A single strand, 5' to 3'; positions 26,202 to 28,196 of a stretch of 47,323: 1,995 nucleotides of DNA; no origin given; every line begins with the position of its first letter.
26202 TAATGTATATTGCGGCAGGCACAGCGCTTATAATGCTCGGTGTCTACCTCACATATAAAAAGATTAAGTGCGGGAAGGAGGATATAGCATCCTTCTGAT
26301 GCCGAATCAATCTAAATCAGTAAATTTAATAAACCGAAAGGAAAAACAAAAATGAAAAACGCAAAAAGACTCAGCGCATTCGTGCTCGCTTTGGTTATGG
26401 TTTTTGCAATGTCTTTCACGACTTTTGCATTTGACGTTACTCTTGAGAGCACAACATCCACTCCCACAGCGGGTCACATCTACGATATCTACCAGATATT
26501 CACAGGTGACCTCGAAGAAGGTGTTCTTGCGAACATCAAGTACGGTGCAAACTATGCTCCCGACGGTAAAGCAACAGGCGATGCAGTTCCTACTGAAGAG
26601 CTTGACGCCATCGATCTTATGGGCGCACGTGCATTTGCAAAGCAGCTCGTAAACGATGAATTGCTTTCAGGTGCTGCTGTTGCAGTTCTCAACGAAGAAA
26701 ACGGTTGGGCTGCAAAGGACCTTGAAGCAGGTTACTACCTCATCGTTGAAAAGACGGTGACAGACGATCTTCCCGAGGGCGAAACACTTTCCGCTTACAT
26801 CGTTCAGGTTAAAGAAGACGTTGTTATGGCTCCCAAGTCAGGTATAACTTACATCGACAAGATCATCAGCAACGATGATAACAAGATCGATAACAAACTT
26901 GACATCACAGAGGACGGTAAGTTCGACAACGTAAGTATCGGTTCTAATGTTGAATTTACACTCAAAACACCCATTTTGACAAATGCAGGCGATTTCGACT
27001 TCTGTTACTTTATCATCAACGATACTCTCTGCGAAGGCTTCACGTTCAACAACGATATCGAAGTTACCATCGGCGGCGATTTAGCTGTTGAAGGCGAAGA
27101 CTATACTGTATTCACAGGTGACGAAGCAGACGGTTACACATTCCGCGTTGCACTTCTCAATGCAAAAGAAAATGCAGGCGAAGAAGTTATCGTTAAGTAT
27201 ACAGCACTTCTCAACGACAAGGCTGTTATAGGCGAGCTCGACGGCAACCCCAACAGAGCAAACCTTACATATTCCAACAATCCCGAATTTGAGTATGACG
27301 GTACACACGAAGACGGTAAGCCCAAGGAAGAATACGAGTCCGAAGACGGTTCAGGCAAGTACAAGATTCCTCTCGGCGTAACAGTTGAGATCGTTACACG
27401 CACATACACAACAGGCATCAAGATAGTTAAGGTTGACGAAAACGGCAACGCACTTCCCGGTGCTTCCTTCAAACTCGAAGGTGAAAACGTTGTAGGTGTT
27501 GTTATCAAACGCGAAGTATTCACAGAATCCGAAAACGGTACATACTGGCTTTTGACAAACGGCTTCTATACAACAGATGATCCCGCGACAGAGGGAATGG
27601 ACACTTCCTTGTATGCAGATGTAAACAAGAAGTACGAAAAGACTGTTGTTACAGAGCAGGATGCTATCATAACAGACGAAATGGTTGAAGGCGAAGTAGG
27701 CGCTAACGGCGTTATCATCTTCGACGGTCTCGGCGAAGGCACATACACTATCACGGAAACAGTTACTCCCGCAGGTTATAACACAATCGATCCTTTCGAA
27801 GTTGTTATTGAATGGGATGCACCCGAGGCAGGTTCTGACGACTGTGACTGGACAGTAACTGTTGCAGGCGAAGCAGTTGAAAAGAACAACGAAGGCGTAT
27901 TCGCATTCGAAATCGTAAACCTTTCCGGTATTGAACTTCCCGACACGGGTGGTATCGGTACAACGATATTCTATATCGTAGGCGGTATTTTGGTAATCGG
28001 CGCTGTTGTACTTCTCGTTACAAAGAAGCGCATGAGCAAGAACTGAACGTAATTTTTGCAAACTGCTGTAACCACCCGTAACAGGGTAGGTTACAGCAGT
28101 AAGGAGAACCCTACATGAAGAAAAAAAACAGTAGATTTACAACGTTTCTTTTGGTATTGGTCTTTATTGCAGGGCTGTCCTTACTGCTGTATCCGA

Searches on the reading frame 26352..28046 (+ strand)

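Call 28: search_protein_families(library=pfam, proteins=[window:26352-28046:+], max_evalue=0.001)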
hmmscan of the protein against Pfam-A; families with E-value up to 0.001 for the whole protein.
window:26352-28046:+ (564 aa): 3 families
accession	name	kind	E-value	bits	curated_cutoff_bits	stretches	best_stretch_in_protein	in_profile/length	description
PF16569.11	GramPos_pilinBB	-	5.6e-22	79.2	30.5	1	196-311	1-116/116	Gram-positive pilin backbone subunit 2, Cna-B-like domain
PF17802.7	SpaA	-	5.9e-12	46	23.1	1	432-489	31-79/91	Prealbumin-like fold domain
PF00746.26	Gram_pos_anchor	-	1.2e-06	28.7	20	1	528-561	8-41/43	LPXTG cell wall anchor motif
